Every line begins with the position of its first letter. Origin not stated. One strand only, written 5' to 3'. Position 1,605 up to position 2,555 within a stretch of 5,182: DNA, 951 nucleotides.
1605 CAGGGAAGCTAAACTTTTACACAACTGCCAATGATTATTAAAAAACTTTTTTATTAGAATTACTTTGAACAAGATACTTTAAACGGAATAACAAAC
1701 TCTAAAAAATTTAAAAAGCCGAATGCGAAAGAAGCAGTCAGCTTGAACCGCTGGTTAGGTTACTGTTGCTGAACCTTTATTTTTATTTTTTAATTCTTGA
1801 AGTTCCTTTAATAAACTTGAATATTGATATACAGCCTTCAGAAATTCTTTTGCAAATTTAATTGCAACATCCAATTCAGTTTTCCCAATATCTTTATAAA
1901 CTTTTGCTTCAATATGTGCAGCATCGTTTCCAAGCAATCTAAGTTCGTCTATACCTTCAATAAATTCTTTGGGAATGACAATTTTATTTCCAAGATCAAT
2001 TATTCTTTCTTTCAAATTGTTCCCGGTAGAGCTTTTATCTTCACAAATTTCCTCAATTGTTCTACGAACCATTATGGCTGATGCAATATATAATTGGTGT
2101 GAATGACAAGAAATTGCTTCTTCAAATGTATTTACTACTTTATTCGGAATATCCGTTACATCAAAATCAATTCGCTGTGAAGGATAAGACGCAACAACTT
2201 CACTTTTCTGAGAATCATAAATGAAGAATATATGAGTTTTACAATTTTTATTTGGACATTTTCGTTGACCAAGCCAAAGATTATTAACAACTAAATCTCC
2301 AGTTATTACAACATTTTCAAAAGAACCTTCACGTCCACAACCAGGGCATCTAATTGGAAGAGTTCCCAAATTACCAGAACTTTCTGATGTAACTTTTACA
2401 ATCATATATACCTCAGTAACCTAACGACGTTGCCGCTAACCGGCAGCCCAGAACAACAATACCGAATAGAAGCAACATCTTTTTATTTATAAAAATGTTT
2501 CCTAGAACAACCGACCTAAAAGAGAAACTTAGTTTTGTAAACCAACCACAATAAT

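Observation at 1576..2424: Self-contained cassette encoding a Zn-ribbon + DUF4145-like protein: candidate single-gene defence or stress effector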

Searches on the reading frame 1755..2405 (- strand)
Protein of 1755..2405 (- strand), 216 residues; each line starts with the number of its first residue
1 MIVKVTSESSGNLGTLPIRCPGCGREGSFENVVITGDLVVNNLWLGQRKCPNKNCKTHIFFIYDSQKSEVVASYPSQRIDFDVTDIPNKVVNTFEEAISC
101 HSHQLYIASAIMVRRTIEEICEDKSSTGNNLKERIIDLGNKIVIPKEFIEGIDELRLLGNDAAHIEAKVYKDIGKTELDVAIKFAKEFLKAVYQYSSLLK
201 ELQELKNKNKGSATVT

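Call 3: search_protein_families(library=pfam, proteins=[window:1755-2405:-], max_evalue=1)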
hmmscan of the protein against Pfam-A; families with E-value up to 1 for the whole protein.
window:1755-2405:- (216 aa): 4 families
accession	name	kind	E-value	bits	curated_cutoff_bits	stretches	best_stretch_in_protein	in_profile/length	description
PF13643.11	DUF4145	-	5.3e-14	52.5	23.1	1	96-184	2-86/88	Domain of unknown function (DUF4145)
PF23165.1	zf-C2H2_FBX41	-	0.024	14.6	24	1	16-29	1-14/30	F-box only protein 41 C2H2 zinc finger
PF22415.1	PSV_ORF131-like_dom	-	0.029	14.8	27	1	12-46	16-54/80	PSV_Hypothetical protein ORF131-like domain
PF08996.15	zf-DNA_Pol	-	0.11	12.6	25.7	1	16-70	15-57/186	DNA Polymerase alpha zinc finger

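Call 4: search_protein_families(library=padloc, proteins=[window:1755-2405:-], max_evalue=1)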
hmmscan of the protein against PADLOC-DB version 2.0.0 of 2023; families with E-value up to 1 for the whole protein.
window:1755-2405:- (216 aa): 2 families
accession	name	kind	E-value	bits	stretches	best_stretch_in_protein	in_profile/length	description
PDLC04109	PD-T7-4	-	1.4e-08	32.5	1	53-164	50-154/211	-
PDLC01163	CARF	-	0.014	12.3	1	50-189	25-160/464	"CARF, Csm6-like"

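Call 5: search_protein_families(library=ncbifam, proteins=[window:1755-2405:-], max_evalue=1)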
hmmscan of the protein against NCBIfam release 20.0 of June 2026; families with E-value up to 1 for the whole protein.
window:1755-2405:- (216 aa): 2 families
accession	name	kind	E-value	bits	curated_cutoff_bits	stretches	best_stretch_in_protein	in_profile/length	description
NF005755.0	PRK07579.1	equivalog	0.0036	17.2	238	1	54-111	26-83/245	dTDP-4-amino-4,6-dideoxyglucose formyltransferase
NF008521.0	PRK11448.1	equivalog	0.0061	14.6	729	1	119-194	51-125/1123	type I restriction-modification system endonuclease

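Call 7: find_homologous_proteins(query=window:1755-2405:-)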
Query window:1755-2405:- (216 aa): 1579 proteins with E <= 0.001 among 2832 candidates; the best 120 are listed.
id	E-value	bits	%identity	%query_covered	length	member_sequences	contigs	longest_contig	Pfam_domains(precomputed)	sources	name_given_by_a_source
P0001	1.3e-138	477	100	100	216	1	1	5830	PF13643.12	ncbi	ncbi:MAG: DUF4145 domain-containing protein [Candidatus Woesearchaeota archaeon]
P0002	3.0e-113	394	82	97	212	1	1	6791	PF13643.12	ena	-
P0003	2.2e-112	392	80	99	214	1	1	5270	PF13643.12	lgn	-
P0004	1.4e-109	383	77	100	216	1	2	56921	PF13643.12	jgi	jgi:Domain of unknown function (DUF4145)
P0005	5.9e-108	377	77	100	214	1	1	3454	PF13643.12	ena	-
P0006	1.8e-103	363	74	98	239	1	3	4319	PF13643.12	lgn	-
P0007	6.4e-92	325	65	98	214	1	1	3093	PF13643.12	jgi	jgi:hypothetical protein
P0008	1.5e-76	275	63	88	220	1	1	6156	PF13643.12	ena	-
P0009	2.7e-76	274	59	97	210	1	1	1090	PF13643.12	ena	-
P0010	1.3e-74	268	58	95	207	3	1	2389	PF13643.12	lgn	-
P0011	3.9e-70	254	53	99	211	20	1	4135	PF13643.12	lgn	-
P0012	5.3e-70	253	55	95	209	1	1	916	PF13643.12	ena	-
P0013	1.2e-69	252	54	91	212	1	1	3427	PF13643.12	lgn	-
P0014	3.5e-69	251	55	94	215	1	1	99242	PF13643.12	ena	-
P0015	6.3e-69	250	55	90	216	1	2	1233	PF13643.12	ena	-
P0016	3.2e-68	247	52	97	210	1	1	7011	PF13643.12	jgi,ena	-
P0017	1.2e-67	246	51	97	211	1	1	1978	PF13643.12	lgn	-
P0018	2.6e-67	244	53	98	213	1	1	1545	PF13643.12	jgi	jgi:hypothetical protein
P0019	2.6e-67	244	52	95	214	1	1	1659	PF13643.12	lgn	-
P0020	3.1e-67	244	52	97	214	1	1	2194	PF13643.12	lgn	-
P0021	6.3e-67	243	51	91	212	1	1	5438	PF13643.12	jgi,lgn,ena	-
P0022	9.1e-67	243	52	94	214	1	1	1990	PF13643.12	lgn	-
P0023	1.2e-66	242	52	95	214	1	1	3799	PF13643.12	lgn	-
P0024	1.6e-66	242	54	93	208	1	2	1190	PF13643.12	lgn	-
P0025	1.6e-66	242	53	98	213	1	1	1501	PF13643.12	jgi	jgi:hypothetical protein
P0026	2.0e-66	242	54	84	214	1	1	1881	PF13643.12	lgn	-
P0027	2.3e-66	241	54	96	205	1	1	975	PF13643.12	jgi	jgi:hypothetical protein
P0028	2.7e-66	241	57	90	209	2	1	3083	PF13643.12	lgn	-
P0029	4.2e-66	241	51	90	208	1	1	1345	PF13643.12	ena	-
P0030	4.8e-66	240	54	90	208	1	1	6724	PF13643.12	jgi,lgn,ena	-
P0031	5.7e-66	240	53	99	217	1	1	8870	PF13643.12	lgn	-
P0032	6.6e-66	240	54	93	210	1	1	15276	PF13643.12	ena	-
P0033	6.8e-66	240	50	99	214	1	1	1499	PF13643.12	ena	-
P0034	7.3e-66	240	56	95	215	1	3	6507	PF13643.12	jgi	-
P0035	7.9e-66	240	55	95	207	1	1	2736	PF13643.12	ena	-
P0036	1.2e-65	239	52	95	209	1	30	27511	PF13643.12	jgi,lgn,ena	jgi:hypothetical protein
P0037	1.2e-65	239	52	96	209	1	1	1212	PF13643.12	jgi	jgi:hypothetical protein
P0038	1.5e-65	239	50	95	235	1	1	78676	PF13643.12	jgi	jgi:hypothetical protein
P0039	1.5e-65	239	56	95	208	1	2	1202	PF13643.12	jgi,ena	-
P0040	1.6e-65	239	52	94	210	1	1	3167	PF13643.12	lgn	-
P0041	2.1e-65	238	53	98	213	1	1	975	PF13643.12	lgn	-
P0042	2.1e-65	238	54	95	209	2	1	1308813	PF13643.12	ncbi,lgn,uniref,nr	ncbi:DUF4145 domain-containing protein [Albibacterium bauzanense]|uniref:Uncharacterized protein DUF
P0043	2.2e-65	238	53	95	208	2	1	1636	PF13643.12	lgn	-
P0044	2.3e-65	238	59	88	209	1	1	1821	PF13643.12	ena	-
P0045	2.4e-65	238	53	95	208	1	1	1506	PF13643.12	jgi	jgi:hypothetical protein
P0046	2.9e-65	238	54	95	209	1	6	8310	PF13643.12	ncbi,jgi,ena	-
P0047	3.1e-65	238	54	95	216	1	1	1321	PF13643.12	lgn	-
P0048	3.4e-65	238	52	95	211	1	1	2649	PF13643.12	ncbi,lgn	-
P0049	4.0e-65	237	50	91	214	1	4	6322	PF13643.12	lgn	-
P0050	4.1e-65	237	53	95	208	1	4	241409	PF13643.12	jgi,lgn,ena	-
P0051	4.3e-65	237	51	95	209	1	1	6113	PF13643.12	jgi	-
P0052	4.4e-65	237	52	95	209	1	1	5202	PF13643.12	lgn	-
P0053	5.6e-65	237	53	95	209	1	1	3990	PF13643.12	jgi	jgi:hypothetical protein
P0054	5.6e-65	237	51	92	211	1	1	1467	PF13643.12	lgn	-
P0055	5.7e-65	237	51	97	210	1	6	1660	PF13643.12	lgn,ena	-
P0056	5.8e-65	237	51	97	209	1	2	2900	PF13643.12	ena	-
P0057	5.9e-65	237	53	96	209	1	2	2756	PF13643.12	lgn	-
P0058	6.0e-65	237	56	89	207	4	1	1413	PF13643.12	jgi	-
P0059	7.1e-65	237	58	87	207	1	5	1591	PF13643.12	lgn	-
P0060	7.3e-65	236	54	92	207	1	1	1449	PF13643.12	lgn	-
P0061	7.4e-65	236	51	95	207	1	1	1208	PF13643.12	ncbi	-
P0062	7.6e-65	236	53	95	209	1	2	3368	PF13643.12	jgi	jgi:hypothetical protein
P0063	7.6e-65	236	56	88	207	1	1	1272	PF13643.12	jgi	jgi:hypothetical protein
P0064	8.2e-65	236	52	90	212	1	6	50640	PF13643.12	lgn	-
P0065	8.5e-65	236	53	90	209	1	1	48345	PF13643.12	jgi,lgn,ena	-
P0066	9.3e-65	236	54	94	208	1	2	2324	PF13643.12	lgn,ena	-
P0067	9.5e-65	236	54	88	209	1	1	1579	PF13643.12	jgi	jgi:Domain of unknown function (DUF4145)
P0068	1.0e-64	236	50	99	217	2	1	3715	PF13643.12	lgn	-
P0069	1.1e-64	236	51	96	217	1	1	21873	PF13643.12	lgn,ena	-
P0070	1.1e-64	236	51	95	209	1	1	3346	PF13643.12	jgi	jgi:hypothetical protein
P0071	1.3e-64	236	54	95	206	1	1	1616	PF13643.12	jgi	jgi:HEPN domain-containing protein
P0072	1.5e-64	235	54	89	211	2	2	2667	PF13643.12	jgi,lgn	-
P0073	1.6e-64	235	52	96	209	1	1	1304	PF13643.12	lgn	-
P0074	1.8e-64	235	55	87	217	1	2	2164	PF13643.12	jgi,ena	jgi:hypothetical protein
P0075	1.9e-64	235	52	95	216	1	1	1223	PF13643.12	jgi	jgi:hypothetical protein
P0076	2.0e-64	235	54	88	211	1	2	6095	PF13643.12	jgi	jgi:hypothetical protein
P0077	2.1e-64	235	52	95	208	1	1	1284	PF13643.12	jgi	jgi:hypothetical protein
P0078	2.3e-64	235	53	92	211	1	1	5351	PF13643.12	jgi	jgi:hypothetical protein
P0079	2.5e-64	235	51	92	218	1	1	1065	PF13643.12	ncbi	-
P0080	2.5e-64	235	51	95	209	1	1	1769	PF13643.12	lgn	-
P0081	2.6e-64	235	54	95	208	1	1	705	PF13643.12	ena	-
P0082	2.6e-64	235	55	84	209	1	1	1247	PF13643.12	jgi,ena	-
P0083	3.1e-64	234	53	95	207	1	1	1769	PF13643.12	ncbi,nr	ncbi:MAG: DUF4145 domain-containing protein [Methanosarcinaceae archaeon]|nr:DUF4145 domain-containi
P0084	3.5e-64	234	49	95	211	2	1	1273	PF13643.12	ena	-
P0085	3.5e-64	234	53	95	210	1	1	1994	PF13643.12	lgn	-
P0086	3.8e-64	234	49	90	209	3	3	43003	PF13643.12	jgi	-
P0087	4.3e-64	234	52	95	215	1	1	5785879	PF13643.12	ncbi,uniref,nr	ncbi:DUF4145 domain-containing protein [Echinicola sp. 20G]|uniref:DUF4145 domain-containing protein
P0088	4.5e-64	234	52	95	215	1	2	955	PF13643.12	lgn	-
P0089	4.7e-64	234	54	88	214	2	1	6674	PF13643.12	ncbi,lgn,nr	ncbi:MAG: DUF4145 domain-containing protein [Actinomycetota bacterium]|nr:DUF4145 domain-containing 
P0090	4.7e-64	234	52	95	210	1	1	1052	PF13643.12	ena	-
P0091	4.7e-64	234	51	97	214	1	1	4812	PF13643.12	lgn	-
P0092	4.8e-64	234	53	95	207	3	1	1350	PF13643.12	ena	-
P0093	5.5e-64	234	51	95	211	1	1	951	PF13643.12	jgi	jgi:hypothetical protein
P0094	5.6e-64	234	52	95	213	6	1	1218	PF13643.12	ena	-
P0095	5.7e-64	234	49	95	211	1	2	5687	PF13643.12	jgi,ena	-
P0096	5.8e-64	234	53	89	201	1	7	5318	PF13643.12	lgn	-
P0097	8.1e-64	233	52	95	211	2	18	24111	PF13643.12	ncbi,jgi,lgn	-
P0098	8.4e-64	233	50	95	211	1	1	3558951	PF13643.12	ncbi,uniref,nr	ncbi:DUF4145 domain-containing protein [Candidatus Contubernalis alkaliaceticus]|uniref:DUF4145 doma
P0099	8.5e-64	233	50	97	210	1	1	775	PF13643.12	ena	-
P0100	9.2e-64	233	52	90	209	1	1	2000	PF13643.12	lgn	-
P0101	9.8e-64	233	52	90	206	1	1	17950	PF13643.12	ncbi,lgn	-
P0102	1.1e-63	233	50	95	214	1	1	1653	PF13643.12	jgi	jgi:Domain of unknown function (DUF4145)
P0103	1.2e-63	233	53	89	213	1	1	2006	PF13643.12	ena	-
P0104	1.2e-63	233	53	88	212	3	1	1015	PF13643.12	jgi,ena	-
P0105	1.2e-63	232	54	90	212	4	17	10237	PF13643.12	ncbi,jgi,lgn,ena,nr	ncbi:MAG TPA: hypothetical protein DCP25_15560 [Chloroflexi bacterium]|jgi:hypothetical protein|nr:h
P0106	1.4e-63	232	50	97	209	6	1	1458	PF13643.12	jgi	jgi:Domain of unknown function (DUF4145)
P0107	1.4e-63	232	50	97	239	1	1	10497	PF13643.12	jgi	jgi:hypothetical protein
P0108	1.5e-63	232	51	88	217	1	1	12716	PF13643.12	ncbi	-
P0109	1.5e-63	232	52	95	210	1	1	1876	PF13643.12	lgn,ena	-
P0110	1.5e-63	232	51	95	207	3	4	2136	PF13643.12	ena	-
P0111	1.6e-63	232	49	95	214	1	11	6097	PF13643.12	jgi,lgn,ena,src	-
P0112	1.7e-63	232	54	97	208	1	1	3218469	PF13643.12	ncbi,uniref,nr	ncbi:hypothetical protein A7E78_11040 [Syntrophotalea acetylenivorans]|uniref:DUF4145 domain-contain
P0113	1.7e-63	232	53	91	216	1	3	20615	PF13643.12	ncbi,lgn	-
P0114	1.7e-63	232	52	93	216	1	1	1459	PF13643.12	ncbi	-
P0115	1.8e-63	232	50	92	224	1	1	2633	PF13643.12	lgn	-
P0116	1.8e-63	232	55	87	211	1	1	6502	PF13643.12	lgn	-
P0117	1.8e-63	232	57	88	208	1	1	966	PF13643.12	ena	-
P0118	1.9e-63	232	49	97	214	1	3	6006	PF13643.12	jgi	-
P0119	2.0e-63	232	51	96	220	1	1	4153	PF13643.12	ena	-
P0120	2.1e-63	232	52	83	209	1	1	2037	PF13643.12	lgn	-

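Call 12: search_solved_structures(query=window:1755-2405:-, max_evalue=1, show_alignments=3)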
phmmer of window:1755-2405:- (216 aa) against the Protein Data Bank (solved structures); distinct sequences matched with E-value up to 1: 1.
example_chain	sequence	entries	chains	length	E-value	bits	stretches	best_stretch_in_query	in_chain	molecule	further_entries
3jc8_Ba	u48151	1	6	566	0.11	15.4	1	101-166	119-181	Type IV-A pilus assembly ATPase PilB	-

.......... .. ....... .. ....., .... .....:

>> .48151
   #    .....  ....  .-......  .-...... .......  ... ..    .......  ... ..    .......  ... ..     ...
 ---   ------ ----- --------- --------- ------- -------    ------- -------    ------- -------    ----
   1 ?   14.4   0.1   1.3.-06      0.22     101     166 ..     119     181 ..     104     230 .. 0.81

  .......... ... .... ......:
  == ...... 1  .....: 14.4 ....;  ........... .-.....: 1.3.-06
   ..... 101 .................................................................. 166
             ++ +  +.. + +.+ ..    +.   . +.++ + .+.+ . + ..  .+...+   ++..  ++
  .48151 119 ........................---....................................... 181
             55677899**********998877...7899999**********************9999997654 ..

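Call 18: search_solved_structures(query=A1, max_evalue=1, show_alignments=3)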
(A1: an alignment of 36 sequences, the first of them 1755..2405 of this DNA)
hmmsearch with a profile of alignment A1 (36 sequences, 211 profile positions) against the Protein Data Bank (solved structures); distinct sequences matched with E-value up to 1: 6.
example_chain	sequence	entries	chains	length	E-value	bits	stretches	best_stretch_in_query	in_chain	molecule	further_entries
9y9c_OA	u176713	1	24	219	0.11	15.1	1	75-163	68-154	DUF4145 domain-containing protein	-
9han_B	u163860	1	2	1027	0.17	14.4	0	48-95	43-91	Collagen type VI alpha 2 chain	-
4i3f_A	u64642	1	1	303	0.2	14.2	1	155-181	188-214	serine hydrolase CCSP0084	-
7aoc_I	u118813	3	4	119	0.42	13.1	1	7-49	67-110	DNA-directed RNA polymerase I subunit RPA12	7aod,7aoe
7r81_g2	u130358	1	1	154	0.63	12.6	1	25-67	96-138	Ubiquitin-40S ribosomal protein S27a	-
7olc_Sf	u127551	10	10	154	0.87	12.1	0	36-67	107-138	40S ribosomal protein S27a-like protein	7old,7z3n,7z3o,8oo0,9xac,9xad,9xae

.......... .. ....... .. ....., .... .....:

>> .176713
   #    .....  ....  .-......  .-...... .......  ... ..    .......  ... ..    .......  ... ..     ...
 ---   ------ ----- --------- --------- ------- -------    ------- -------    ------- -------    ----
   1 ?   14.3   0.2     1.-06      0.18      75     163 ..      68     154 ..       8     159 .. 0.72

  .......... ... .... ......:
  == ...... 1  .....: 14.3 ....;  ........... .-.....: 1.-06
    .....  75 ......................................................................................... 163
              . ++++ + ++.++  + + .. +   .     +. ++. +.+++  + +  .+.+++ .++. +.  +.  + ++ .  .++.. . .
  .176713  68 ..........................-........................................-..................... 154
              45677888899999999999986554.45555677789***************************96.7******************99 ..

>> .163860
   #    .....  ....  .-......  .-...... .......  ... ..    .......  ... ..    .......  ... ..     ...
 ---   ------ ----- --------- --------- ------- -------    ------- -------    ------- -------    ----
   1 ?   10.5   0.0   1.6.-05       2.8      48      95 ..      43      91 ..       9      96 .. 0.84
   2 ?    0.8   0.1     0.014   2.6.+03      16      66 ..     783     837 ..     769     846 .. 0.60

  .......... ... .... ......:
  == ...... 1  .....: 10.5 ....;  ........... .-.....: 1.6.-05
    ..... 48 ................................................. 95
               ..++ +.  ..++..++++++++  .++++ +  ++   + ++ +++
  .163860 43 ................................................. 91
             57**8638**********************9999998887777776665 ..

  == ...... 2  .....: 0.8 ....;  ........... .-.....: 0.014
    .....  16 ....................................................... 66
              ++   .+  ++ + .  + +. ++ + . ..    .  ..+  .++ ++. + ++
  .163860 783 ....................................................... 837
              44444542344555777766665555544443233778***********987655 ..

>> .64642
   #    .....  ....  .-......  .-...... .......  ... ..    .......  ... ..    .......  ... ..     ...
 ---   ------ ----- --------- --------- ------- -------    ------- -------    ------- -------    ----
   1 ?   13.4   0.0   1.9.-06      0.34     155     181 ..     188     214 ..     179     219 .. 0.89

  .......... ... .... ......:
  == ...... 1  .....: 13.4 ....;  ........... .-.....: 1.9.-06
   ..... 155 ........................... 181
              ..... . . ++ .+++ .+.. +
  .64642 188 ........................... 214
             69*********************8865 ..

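Call 19: search_dna_similar(query=window:1755-2405:-, collection=plasmids, mode=protein, max_evalue=0.001, max_rows=30)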
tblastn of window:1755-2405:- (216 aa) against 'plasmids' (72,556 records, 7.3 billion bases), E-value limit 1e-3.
Records with a match: 14; places in all: 14; records where one place covers at least 80% of the query: 1.
Best place of each record, by identity: <60% 14.
By first word of the organism name: Streptomyces 9; Deinococcus 1; Bartonella 1; Rhodococcus 1; Arthrobacter 1; Azospirillum 1.
By predicted mobility (MOB-suite, as given by PLSDB): non-mobilizable 8; mobilizable 5; conjugative 1.
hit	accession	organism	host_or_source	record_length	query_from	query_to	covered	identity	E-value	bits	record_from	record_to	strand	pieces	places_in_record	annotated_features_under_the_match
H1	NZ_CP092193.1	Deinococcus sp. KNUC1210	Setaria viridis,cell ...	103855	2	195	90%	24.6%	6e-5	50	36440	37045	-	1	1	DUF4145 domain-containing protein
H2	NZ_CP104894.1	Bartonella sp. HY406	pure-culture,feces of bat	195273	58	193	63%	31.2%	4e-7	57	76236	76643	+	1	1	DUF4145 domain-containing protein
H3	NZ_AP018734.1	Rhodococcus erythropolis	-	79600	74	194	56%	27.3%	2e-5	52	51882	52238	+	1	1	DUF4145 domain-containing protein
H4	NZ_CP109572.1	Streptomyces anthocyanicus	-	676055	87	164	36%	42.3%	4e-8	60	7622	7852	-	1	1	DUF4145 domain-containing protein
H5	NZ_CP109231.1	Streptomyces anthocyanicus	-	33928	87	164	36%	42.3%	5e-8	60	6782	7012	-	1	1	DUF4145 domain-containing protein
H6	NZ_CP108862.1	Streptomyces cyaneofuscatus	-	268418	74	164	42%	36.3%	1e-7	59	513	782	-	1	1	DUF4145 domain-containing protein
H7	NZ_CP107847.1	Streptomyces sp. NBC_00513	-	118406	74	164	42%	35.2%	3e-8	61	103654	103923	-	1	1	DUF4145 domain-containing protein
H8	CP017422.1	Arthrobacter sp. ZXY-2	whole organism,soil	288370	82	194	52%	27.4%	2e-4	49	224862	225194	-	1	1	hypothetical protein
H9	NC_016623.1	Azospirillum lipoferum 4B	-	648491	84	164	38%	38.3%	3e-7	57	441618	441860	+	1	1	DUF4145 domain-containing protein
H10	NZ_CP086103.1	Streptomyces anulatus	Peperomia dindygulensis Miq.,cell ...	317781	74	164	42%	34.1%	5e-7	57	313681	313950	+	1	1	DUF4145 domain-containing protein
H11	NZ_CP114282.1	Streptomyces aurantiacus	cell culture,Gobi habitat soil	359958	87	164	36%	38.5%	3e-6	54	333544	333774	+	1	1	DUF4145 domain-containing protein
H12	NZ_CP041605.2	Streptomyces sp. S1D4-14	Isolated strain,Microscale soil grain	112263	74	164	42%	28.6%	7e-6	53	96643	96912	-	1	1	DUF4145 domain-containing protein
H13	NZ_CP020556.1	Streptomyces sp. Sge12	whole organism,forest soil of ...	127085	83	164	38%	30.5%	5e-4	48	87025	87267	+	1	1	DUF4145 domain-containing protein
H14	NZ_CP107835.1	Streptomyces sp. NBC_00525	-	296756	86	164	37%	29.1%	2e-4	49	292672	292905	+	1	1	DUF4145 domain-containing protein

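Call 21: find_encoding_contigs(protein=window:1755-2405:-, flank=10000)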
Protein window:1755-2405:- (216 aa): no gene with exactly this product is on record in the collection.

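Call 23: find_encoding_contigs(protein=P0004, flank=10000, max_places=3)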
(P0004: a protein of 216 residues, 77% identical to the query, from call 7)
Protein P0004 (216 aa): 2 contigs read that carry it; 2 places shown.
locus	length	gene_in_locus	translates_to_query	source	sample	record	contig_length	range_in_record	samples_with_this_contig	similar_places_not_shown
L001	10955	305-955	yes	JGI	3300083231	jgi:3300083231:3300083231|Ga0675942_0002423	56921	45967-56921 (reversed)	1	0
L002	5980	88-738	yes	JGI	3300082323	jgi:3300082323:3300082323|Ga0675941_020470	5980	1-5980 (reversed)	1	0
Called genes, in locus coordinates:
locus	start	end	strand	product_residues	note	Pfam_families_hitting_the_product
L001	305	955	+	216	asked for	PF13643:DUF4145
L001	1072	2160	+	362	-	PF13391:HNH_2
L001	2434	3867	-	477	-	PF04587:ADP_PFK_GK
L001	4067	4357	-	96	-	-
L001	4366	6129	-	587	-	PF05524:PEP-utilisers_N, PF00391:PEP-utilizers, PF02896:PEP-utilizers_C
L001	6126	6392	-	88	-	PF00381:PTS-HPr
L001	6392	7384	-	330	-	PF00348:polyprenyl_synt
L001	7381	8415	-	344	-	PF01070:FMN_dh, PF00478:IMPDH (weak)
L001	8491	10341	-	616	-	PF00425:Chorismate_bind, PF01063:Aminotran_4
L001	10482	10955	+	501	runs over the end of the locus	PF07690:MFS_1, PF13347:MFS_2, PF07690:MFS_1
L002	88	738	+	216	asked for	PF13643:DUF4145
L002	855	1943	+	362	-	PF13391:HNH_2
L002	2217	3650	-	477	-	PF04587:ADP_PFK_GK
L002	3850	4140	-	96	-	-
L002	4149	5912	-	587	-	PF05524:PEP-utilisers_N, PF00391:PEP-utilizers, PF02896:PEP-utilizers_C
